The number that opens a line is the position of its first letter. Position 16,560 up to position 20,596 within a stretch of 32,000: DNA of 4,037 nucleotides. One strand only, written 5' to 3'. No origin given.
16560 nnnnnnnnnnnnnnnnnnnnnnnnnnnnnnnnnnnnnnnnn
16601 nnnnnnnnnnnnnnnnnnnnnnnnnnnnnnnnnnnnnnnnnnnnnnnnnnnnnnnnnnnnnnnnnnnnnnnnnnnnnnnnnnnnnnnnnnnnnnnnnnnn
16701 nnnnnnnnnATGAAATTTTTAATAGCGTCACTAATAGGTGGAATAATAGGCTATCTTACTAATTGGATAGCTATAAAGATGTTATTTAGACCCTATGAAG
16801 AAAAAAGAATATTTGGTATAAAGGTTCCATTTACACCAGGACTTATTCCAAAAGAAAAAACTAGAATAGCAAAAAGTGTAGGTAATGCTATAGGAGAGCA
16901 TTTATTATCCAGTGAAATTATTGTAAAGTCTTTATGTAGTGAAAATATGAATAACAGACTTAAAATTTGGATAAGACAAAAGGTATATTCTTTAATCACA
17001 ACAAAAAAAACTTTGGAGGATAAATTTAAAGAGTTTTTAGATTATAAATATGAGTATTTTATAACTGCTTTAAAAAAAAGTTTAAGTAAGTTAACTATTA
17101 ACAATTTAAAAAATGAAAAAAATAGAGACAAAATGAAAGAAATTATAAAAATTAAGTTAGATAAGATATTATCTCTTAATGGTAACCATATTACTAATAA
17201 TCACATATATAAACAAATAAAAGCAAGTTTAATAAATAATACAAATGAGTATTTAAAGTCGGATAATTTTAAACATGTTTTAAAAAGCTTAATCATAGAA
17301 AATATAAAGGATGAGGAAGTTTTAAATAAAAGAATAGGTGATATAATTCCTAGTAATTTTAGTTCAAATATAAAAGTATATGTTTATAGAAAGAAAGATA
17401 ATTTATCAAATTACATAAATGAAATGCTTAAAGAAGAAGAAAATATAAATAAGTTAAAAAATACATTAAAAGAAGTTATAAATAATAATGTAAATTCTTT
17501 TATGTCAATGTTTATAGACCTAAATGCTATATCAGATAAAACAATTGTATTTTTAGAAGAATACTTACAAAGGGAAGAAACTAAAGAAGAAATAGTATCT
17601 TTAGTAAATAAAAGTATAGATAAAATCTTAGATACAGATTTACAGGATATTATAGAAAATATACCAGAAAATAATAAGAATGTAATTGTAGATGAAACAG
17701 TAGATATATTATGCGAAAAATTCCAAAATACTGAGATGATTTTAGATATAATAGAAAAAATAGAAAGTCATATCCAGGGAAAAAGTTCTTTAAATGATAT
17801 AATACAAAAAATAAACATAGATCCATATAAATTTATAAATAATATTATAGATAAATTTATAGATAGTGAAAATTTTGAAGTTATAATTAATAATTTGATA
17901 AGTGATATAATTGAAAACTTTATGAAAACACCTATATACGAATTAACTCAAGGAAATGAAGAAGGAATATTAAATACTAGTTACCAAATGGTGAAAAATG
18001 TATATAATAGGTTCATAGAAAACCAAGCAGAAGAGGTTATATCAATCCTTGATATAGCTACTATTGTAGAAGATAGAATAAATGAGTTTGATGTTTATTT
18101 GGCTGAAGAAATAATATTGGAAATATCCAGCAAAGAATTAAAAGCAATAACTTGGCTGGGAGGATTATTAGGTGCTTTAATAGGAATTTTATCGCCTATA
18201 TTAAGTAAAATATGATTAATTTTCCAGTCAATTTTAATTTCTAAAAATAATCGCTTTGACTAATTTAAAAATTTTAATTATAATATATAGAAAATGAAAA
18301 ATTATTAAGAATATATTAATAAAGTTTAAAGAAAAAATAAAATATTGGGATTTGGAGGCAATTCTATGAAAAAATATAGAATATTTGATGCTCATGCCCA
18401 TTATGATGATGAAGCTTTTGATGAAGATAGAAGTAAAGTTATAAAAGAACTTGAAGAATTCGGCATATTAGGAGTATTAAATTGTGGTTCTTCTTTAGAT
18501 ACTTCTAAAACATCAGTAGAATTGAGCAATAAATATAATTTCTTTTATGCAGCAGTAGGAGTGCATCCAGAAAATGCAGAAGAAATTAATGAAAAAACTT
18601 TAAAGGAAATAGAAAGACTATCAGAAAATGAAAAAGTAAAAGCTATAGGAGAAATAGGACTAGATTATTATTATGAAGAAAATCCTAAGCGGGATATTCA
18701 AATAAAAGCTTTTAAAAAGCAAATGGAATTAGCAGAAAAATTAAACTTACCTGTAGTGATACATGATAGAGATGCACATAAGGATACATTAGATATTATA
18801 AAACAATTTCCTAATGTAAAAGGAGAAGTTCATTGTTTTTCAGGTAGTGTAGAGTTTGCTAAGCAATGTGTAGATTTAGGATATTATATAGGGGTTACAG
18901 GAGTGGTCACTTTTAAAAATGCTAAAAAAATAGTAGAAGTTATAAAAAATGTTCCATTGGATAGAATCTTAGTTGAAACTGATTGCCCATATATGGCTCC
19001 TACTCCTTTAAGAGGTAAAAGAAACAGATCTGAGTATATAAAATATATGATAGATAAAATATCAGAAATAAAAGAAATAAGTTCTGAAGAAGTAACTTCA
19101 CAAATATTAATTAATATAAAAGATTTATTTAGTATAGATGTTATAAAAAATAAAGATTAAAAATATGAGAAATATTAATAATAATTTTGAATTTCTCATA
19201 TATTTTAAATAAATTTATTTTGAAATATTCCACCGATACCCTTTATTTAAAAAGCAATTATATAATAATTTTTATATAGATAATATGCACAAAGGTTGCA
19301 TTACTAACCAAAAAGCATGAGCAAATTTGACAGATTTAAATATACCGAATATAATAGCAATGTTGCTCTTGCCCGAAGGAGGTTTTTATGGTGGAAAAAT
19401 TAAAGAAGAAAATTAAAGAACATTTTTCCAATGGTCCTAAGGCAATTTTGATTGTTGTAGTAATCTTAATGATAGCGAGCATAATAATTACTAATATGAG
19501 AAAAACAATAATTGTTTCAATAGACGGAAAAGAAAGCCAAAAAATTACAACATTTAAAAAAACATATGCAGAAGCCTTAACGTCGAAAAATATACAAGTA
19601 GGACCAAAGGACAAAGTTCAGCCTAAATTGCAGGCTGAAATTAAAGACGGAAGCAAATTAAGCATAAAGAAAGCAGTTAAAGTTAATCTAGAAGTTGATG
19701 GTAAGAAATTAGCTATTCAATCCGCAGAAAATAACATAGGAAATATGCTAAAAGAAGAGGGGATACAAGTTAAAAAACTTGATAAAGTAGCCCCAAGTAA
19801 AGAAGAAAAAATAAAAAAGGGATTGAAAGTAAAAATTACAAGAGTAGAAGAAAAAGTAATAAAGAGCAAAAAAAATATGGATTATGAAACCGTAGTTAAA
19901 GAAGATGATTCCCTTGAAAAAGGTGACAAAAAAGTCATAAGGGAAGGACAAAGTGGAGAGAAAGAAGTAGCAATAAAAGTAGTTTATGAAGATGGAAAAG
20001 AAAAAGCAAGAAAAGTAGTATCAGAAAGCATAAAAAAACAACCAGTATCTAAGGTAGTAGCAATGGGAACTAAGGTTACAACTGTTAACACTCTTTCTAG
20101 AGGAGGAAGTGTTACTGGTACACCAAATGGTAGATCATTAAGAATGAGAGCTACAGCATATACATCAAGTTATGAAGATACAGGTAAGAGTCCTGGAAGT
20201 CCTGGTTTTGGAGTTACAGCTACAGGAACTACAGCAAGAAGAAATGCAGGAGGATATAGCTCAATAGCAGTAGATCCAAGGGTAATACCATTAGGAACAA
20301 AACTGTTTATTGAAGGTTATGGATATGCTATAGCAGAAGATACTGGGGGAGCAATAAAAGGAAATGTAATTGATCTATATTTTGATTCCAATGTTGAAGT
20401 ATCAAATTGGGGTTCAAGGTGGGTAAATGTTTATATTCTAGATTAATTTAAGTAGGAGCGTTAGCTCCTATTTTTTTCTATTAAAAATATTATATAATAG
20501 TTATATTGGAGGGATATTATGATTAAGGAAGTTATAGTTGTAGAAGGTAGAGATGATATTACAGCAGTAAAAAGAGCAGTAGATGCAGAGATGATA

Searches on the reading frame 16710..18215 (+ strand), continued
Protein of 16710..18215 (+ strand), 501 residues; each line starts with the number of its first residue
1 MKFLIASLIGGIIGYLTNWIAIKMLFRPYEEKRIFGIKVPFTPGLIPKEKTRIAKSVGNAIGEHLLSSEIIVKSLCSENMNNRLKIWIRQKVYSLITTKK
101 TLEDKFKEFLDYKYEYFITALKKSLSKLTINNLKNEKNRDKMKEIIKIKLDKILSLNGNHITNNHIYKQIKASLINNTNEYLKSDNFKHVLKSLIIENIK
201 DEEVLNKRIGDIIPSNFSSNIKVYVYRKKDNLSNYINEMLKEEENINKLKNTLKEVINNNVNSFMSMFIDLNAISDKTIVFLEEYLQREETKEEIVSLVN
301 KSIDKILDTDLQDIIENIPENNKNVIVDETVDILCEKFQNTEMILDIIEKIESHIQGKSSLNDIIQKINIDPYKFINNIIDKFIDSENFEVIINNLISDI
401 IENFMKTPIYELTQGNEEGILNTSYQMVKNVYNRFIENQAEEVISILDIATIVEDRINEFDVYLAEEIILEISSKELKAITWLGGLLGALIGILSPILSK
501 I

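Call 101: find_encoding_contigs(protein=P0121, flank=600, max_places=6)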
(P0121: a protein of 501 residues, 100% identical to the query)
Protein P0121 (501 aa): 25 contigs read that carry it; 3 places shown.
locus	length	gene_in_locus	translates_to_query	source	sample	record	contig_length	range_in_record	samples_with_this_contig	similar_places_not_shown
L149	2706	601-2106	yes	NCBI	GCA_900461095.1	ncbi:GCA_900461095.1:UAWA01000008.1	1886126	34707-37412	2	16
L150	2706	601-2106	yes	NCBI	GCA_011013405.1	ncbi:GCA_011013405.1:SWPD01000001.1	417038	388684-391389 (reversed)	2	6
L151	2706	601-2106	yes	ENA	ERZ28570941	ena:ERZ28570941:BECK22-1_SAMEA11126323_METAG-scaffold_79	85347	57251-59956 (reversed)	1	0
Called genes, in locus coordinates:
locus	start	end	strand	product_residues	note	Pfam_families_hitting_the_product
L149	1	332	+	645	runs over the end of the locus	PF00133:tRNA-synt_1, PF01406:tRNA-synt_1e, PF09334:tRNA-synt_1g, PF00133:tRNA-synt_1, PF08264:Anticodon_1 (faint), PF19303:Anticodon_3, PF01588:tRNA_bind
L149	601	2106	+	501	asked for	PF04286:DUF445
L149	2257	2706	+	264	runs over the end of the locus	PF01026:TatD_DNase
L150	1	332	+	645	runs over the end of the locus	PF00133:tRNA-synt_1, PF01406:tRNA-synt_1e, PF09334:tRNA-synt_1g, PF00133:tRNA-synt_1, PF08264:Anticodon_1 (faint), PF19303:Anticodon_3, PF01588:tRNA_bind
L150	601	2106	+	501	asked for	PF04286:DUF445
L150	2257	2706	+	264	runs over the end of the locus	PF01026:TatD_DNase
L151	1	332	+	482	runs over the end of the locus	PF09334:tRNA-synt_1g, PF00133:tRNA-synt_1, PF19303:Anticodon_3, PF08264:Anticodon_1 (weak), PF01588:tRNA_bind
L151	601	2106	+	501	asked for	PF04286:DUF445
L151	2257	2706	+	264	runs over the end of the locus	PF01026:TatD_DNase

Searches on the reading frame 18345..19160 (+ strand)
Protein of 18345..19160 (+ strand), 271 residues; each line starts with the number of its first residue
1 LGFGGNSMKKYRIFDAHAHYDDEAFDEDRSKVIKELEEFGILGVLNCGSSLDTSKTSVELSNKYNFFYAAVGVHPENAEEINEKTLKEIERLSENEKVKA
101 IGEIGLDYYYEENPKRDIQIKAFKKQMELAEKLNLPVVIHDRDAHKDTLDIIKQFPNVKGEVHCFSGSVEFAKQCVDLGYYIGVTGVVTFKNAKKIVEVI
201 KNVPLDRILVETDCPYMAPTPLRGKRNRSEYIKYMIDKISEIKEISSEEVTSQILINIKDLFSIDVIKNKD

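Call 12: search_protein_families(library=pfam, proteins=[window:18345-19160:+])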
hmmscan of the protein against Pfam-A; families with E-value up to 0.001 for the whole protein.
window:18345-19160:+ (271 aa): 1 family
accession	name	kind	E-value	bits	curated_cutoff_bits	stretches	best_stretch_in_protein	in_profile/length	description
PF01026.27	TatD_DNase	-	5.6e-91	304.8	27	1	14-263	1-253/253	TatD related DNase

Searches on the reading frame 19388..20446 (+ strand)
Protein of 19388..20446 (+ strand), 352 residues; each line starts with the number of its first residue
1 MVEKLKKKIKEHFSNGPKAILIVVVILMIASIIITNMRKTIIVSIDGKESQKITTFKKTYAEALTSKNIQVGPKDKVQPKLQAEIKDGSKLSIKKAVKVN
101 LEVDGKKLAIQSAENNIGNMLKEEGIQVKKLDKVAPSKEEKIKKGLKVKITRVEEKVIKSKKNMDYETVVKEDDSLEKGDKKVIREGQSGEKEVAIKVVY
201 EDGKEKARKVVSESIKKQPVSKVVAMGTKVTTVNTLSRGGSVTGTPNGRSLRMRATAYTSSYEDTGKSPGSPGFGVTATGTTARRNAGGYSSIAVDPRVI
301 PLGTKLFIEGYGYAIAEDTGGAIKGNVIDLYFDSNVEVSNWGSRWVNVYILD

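Call 12: search_protein_families(library=pfam, proteins=[window:19388-20446:+])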
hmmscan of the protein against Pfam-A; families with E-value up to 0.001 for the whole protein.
window:19388-20446:+ (352 aa): 3 families
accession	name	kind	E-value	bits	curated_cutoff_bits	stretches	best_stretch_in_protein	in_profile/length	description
PF06725.17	3D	-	1.3e-23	83.4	23.8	1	291-351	1-71/72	3D domain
PF03990.20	DUF348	-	4e-22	78.1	24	2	42-81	2-40/41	G5-linked-Ubiquitin-like domain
PF07501.17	G5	-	6e-21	74.9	23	1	156-229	2-75/75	G5 domain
